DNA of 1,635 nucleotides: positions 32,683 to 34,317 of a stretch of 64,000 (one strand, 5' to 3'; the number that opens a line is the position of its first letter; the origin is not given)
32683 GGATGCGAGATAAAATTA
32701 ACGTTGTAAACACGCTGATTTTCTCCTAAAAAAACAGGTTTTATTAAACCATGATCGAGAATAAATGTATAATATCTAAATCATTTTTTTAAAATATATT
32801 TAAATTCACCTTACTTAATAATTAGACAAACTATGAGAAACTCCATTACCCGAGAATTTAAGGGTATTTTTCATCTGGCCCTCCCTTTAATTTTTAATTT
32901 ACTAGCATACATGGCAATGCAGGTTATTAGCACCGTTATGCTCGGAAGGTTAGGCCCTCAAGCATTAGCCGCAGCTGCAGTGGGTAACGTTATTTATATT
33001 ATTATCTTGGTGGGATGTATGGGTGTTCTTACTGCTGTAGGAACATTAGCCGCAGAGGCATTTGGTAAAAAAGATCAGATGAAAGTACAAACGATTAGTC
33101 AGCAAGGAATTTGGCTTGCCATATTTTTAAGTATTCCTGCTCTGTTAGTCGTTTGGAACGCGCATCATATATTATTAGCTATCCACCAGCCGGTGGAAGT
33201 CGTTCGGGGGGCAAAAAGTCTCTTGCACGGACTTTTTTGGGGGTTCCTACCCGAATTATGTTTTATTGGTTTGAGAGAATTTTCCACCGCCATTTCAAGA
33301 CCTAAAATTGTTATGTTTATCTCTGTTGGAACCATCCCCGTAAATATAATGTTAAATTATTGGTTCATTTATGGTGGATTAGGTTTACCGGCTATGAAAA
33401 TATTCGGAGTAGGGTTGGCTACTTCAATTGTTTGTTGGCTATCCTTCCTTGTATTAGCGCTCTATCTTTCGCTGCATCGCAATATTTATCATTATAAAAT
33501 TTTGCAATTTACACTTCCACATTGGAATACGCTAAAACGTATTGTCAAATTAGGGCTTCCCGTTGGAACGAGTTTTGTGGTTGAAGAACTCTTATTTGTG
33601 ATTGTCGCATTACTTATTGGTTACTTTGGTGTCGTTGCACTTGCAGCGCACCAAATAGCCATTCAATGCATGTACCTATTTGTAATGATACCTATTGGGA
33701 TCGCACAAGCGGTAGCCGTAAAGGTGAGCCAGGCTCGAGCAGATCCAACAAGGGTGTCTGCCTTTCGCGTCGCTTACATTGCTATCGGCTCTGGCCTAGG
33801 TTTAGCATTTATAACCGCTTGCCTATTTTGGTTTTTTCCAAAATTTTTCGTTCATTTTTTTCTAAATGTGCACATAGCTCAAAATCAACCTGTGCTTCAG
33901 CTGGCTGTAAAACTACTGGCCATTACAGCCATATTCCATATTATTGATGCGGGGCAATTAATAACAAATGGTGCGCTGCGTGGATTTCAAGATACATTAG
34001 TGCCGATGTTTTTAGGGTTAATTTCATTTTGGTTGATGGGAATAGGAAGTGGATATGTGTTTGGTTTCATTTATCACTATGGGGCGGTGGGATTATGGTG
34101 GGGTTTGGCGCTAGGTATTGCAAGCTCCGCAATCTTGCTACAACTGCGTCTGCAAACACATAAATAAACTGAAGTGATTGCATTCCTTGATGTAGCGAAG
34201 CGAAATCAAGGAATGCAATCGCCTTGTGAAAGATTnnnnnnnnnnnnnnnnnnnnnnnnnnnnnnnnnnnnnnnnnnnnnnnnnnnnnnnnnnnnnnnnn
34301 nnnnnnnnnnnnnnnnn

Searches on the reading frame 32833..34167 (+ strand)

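Call 68: search_protein_families(library=pfam, proteins=[window:32833-34167:+], max_evalue=0.00001)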
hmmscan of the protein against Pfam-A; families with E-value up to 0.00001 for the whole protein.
window:32833-34167:+ (444 aa): 1 family
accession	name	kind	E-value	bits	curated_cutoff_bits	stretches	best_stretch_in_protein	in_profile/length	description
PF01554.23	MatE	-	1.6e-48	164.8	24.9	2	18-177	1-161/161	MatE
